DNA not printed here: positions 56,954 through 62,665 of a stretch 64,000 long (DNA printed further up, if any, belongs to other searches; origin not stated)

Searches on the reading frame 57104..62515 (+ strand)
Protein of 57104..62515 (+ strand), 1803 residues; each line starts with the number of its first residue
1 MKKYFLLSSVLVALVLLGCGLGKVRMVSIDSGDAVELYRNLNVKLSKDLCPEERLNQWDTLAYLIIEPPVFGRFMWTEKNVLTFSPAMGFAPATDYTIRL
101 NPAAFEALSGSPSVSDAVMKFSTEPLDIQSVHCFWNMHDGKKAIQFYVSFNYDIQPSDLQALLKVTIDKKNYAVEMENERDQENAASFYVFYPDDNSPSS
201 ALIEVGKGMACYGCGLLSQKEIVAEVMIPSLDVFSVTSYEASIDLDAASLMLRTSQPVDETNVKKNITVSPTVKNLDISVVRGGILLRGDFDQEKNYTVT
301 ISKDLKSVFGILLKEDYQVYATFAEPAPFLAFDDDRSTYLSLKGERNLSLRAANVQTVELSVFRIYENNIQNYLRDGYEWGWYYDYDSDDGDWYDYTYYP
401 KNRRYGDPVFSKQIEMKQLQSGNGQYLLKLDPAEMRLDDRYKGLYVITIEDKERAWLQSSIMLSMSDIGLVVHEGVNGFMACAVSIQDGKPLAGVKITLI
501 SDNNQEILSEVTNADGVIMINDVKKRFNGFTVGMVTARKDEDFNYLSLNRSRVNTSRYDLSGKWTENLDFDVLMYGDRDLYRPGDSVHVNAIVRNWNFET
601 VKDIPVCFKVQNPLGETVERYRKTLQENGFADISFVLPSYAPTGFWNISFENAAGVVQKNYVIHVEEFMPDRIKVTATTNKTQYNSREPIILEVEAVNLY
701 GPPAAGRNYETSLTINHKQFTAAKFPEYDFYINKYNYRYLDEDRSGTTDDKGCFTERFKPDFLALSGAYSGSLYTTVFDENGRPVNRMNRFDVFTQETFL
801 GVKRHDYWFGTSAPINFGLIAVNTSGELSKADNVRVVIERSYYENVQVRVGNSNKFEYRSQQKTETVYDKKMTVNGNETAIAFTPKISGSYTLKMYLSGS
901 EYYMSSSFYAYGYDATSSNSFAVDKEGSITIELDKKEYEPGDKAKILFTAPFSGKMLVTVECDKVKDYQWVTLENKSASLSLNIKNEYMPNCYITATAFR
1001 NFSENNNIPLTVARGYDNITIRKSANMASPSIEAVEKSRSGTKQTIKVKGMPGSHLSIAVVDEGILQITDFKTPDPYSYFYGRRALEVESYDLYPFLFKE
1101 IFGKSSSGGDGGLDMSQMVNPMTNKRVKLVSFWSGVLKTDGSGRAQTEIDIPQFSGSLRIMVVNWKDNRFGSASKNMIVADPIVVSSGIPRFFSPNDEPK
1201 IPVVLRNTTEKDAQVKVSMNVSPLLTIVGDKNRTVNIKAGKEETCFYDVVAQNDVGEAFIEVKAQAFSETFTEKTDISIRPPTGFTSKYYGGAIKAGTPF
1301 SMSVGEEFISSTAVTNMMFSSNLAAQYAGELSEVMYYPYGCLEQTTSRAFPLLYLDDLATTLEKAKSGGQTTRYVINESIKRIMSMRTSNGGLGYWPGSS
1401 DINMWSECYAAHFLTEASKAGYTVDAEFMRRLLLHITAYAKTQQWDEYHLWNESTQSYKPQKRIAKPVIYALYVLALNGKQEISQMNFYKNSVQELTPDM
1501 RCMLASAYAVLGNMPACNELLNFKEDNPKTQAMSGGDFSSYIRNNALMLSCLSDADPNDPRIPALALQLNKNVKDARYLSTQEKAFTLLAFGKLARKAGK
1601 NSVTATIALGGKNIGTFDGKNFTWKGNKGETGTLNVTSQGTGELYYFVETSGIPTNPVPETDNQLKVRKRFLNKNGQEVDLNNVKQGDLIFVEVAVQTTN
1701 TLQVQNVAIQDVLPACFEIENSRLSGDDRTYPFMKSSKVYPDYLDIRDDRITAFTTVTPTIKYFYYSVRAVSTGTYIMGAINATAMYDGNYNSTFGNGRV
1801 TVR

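Call 7: search_protein_families(library=pfam, proteins=[window:57104-62515:+], max_evalue=0.001)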
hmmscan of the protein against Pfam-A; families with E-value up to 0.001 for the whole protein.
window:57104-62515:+ (1803 aa): 8 families
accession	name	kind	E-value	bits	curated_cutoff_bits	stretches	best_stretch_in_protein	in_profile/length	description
PF17973.7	bMG10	-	1.1e-22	81.1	26.2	1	1665-1788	2-129/131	Bacterial Alpha-2-macroglobulin MG10 domain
PF11974.14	bMG3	-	7e-22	77.8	34.9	1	465-564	1-102/103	Bacterial alpha-2-macroglobulin MG3 domain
PF07703.20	A2M_BRD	-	1.9e-21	77.3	22.7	1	929-1068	1-140/140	Alpha-2-macroglobulin bait region domain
PF01835.25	MG2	-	2.2e-19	70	32.8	1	572-652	2-82/96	MG2 domain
PF17972.7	bMG5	-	2.5e-13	51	26.5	1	671-788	1-120/127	Bacterial Alpha-2-macroglobulin MG5 domain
PF00207.28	A2M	-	7.5e-11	42.2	21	1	1132-1219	3-92/92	Alpha-2-macroglobulin family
PF07678.20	TED_complement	-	1.4e-05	24.8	22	1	1326-1473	15-157/312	A-macroglobulin TED domain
PF17962.7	bMG6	-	0.00012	22.7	23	1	809-910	11-110/112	Bacterial macroglobulin domain 6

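Call 8: search_protein_families(library=ncbifam, proteins=[window:57104-62515:+], max_evalue=0.001)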
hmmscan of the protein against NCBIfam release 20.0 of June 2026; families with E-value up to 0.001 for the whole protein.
window:57104-62515:+ (1803 aa): 0 families
